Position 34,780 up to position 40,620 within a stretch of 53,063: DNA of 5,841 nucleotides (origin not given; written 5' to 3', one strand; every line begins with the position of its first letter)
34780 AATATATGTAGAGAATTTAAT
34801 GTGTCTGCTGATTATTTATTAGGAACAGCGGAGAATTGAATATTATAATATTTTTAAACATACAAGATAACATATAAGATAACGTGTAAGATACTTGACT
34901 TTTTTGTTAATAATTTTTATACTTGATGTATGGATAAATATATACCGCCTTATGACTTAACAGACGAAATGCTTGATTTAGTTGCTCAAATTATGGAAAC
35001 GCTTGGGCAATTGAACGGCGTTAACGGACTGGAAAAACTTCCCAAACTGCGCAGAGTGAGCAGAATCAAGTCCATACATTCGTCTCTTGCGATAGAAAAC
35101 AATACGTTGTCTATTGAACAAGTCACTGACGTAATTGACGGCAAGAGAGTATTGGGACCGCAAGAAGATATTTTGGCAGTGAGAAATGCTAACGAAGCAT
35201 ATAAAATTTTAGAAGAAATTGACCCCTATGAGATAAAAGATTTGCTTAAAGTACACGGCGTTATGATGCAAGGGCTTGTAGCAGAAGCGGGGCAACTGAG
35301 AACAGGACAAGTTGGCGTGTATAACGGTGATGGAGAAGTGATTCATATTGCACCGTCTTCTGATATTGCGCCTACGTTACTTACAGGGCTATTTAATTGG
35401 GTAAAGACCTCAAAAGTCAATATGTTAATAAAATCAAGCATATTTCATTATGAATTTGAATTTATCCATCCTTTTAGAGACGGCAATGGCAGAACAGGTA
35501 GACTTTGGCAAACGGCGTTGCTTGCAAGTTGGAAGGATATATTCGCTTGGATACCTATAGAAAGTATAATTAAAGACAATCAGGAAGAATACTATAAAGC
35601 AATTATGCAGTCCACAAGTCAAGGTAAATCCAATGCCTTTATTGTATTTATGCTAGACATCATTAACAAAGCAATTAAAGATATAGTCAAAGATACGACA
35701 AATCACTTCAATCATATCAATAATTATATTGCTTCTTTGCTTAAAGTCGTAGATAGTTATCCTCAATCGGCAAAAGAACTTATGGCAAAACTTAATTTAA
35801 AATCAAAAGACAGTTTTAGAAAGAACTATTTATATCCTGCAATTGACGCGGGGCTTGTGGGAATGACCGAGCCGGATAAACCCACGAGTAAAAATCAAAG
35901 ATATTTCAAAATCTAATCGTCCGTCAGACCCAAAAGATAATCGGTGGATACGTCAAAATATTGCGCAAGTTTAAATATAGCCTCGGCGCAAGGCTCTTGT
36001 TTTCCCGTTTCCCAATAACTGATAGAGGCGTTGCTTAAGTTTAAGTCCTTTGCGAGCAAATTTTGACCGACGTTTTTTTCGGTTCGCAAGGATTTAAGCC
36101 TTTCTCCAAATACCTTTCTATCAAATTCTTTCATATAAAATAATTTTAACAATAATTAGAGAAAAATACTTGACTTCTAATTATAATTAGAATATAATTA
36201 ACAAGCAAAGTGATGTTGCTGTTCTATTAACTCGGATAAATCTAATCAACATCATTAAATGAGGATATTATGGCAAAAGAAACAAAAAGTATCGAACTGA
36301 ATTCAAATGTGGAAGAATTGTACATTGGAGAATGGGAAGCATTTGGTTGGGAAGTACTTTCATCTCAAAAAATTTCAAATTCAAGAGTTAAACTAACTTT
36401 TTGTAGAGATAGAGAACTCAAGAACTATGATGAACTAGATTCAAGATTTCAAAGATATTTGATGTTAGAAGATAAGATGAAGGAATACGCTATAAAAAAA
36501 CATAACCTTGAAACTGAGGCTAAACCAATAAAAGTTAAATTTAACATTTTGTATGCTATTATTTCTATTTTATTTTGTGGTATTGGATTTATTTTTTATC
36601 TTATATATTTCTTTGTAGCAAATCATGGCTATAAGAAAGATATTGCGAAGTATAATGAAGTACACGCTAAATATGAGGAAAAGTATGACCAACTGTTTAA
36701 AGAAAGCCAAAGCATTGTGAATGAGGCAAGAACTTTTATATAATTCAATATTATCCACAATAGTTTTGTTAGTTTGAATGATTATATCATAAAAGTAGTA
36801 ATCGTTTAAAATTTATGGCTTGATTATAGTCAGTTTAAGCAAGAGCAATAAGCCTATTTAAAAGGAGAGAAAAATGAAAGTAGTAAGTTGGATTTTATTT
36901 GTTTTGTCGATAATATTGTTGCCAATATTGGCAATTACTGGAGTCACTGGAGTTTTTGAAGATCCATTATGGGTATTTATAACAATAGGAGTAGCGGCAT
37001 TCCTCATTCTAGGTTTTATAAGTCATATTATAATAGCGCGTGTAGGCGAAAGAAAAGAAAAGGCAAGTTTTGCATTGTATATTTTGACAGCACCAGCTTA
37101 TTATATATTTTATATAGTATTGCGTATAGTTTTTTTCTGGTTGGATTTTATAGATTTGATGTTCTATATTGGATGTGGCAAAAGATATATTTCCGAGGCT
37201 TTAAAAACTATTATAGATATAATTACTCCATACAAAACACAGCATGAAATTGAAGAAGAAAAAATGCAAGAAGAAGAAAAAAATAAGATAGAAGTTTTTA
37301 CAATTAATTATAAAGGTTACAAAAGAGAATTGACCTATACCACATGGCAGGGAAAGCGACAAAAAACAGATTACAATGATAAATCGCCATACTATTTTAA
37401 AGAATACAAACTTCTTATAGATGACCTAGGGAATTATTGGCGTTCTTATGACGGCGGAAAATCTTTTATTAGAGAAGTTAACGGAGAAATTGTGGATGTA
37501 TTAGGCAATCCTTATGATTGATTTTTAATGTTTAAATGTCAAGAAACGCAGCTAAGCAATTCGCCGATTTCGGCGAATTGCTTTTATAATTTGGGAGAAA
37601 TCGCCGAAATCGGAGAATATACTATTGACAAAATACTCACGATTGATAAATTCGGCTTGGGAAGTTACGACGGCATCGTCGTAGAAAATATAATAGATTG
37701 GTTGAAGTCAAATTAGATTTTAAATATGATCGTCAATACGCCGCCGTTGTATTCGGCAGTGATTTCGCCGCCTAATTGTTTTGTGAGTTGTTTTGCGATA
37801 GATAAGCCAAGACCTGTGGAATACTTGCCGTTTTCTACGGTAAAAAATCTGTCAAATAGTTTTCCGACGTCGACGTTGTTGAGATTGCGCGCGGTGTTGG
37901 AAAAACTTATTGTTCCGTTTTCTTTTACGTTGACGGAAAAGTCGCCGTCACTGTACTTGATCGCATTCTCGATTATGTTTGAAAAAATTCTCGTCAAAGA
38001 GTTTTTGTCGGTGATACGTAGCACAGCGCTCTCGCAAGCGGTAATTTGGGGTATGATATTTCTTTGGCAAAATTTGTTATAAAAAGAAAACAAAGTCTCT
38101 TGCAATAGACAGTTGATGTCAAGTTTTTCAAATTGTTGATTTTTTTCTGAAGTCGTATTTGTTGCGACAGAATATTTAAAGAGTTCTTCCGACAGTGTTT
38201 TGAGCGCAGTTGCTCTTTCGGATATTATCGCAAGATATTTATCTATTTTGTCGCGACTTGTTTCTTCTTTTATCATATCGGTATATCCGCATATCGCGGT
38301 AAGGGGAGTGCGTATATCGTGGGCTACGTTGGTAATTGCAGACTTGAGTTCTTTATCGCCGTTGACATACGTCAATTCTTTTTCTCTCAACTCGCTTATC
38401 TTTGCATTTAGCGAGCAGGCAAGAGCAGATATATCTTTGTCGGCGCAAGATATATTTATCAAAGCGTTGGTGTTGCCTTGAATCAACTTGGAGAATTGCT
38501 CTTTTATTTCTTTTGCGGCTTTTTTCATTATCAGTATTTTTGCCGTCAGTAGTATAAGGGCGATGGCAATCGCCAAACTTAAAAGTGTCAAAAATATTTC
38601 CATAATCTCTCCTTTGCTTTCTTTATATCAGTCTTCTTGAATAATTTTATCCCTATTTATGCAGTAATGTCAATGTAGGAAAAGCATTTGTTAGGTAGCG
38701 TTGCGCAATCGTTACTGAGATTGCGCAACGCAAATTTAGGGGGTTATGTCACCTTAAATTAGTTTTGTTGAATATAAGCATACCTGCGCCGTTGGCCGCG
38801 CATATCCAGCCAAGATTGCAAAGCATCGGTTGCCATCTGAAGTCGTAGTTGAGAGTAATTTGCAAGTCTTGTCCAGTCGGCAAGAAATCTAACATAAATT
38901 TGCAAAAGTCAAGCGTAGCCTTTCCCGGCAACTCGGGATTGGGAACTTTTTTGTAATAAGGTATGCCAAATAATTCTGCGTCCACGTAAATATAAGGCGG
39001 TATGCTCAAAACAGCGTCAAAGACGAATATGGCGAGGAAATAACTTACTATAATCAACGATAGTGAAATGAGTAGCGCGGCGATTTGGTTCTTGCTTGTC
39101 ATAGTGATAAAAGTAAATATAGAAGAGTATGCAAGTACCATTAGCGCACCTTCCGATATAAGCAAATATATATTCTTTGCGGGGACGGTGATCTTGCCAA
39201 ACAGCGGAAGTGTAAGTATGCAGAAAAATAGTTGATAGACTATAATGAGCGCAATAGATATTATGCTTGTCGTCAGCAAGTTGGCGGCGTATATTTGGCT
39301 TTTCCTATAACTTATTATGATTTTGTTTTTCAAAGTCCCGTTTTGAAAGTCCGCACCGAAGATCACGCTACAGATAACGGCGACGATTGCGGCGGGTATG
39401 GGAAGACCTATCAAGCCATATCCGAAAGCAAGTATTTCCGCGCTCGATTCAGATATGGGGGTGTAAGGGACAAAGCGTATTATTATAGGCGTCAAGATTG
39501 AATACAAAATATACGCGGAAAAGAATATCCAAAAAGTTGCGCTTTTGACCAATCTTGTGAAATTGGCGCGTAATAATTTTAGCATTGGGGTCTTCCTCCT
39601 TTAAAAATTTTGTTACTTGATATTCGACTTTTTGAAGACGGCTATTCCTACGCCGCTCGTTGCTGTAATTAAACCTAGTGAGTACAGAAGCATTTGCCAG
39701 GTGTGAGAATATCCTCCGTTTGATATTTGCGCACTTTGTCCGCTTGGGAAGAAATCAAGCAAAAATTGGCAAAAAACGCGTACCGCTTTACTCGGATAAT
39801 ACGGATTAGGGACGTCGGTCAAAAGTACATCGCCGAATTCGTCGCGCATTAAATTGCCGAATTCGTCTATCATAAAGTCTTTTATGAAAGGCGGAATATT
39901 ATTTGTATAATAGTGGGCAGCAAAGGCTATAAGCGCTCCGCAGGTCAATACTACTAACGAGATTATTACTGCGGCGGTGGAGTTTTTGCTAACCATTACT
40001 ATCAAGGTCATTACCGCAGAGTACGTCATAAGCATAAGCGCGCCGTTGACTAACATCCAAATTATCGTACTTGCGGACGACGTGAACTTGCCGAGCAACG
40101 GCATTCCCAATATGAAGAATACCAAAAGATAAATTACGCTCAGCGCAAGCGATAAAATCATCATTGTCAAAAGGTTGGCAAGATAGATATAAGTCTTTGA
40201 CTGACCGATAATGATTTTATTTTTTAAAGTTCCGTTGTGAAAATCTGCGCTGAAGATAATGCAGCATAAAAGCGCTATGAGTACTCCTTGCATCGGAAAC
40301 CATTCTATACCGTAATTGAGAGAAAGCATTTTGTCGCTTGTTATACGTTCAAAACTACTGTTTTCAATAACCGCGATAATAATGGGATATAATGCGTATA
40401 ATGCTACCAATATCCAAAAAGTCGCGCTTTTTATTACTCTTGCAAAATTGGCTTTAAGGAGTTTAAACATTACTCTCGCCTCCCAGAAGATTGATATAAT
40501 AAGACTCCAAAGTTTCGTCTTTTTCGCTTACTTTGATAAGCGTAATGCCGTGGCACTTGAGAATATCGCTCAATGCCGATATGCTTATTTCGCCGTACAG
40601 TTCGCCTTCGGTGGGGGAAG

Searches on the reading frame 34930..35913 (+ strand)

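Call 28: search_protein_families(library=pfam, proteins=[window:34930-35913:+], max_evalue=0.001)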
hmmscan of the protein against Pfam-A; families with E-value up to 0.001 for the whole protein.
window:34930-35913:+ (328 aa): 2 families
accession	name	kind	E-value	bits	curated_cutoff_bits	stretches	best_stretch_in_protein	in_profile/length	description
PF21247.3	Fic-like_C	-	1.7e-19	69.9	27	1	267-325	3-61/64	Filamentation induced by cAMP protein Fic-like, C-terminal domain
PF02661.23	Fic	-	2.1e-17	64.2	24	1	101-198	3-93/93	Fic/DOC family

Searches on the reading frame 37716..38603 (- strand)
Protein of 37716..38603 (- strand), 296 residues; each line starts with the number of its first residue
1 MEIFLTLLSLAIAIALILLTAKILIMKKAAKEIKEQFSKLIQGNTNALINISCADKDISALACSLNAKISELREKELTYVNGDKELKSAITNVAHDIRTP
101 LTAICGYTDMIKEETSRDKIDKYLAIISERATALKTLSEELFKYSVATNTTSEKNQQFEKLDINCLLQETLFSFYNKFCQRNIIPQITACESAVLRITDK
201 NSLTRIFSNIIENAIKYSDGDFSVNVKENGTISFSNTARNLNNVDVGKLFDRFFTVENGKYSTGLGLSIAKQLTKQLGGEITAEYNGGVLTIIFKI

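Call 28: search_protein_families(library=pfam, proteins=[window:37716-38603:-], max_evalue=0.001)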
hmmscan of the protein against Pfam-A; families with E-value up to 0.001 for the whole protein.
window:37716-38603:- (296 aa): 2 families
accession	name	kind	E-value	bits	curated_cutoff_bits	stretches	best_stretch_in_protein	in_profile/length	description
PF02518.31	HATPase_c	-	3.2e-15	57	26.4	1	199-286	2-98/111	Histidine kinase-, DNA gyrase B-, and HSP90-like ATPase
PF00512.31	HisKA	-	1.2e-10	41.7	26.9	1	89-143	5-59/66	His Kinase A (phospho-acceptor) domain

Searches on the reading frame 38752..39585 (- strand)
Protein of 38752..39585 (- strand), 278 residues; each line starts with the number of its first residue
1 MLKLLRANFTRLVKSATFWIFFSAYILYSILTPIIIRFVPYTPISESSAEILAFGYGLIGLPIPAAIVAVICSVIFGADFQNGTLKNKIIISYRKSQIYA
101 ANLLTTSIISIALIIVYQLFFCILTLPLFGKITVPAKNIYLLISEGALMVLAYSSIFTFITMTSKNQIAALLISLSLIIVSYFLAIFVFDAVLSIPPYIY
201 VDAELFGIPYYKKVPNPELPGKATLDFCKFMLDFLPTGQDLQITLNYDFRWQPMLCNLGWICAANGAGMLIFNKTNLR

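Call 28: search_protein_families(library=pfam, proteins=[window:38752-39585:-], max_evalue=0.001)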
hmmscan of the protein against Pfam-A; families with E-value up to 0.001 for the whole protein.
window:38752-39585:- (278 aa): 2 families
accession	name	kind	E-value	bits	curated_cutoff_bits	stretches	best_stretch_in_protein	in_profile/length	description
PF12679.13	ABC2_membrane_2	-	4.1e-08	33.2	27.2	1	4-275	3-281/283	ABC-2 family transporter protein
PF12730.13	ABC2_membrane_4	-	8.1e-08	32.9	27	1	4-180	1-178/179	ABC-2 family transporter protein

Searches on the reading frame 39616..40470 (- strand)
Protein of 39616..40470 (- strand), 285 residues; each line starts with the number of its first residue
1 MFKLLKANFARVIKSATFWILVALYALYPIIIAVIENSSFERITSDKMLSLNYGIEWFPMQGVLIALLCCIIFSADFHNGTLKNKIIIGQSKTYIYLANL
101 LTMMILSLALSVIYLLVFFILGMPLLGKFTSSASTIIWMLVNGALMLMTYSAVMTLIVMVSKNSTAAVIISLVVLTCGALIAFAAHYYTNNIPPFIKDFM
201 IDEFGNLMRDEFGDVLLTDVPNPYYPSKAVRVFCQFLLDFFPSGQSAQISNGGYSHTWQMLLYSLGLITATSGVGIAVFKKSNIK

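Call 28: search_protein_families(library=pfam, proteins=[window:39616-40470:-], max_evalue=0.001)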
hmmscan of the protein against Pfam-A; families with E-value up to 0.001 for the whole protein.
window:39616-40470:- (285 aa): 2 families
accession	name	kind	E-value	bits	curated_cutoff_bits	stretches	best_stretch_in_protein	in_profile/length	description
PF12679.13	ABC2_membrane_2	-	1.2e-09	38.3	27.2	1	4-282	3-281/283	ABC-2 family transporter protein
PF12730.13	ABC2_membrane_4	-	2.3e-08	34.7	27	1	5-178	2-179/179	ABC-2 family transporter protein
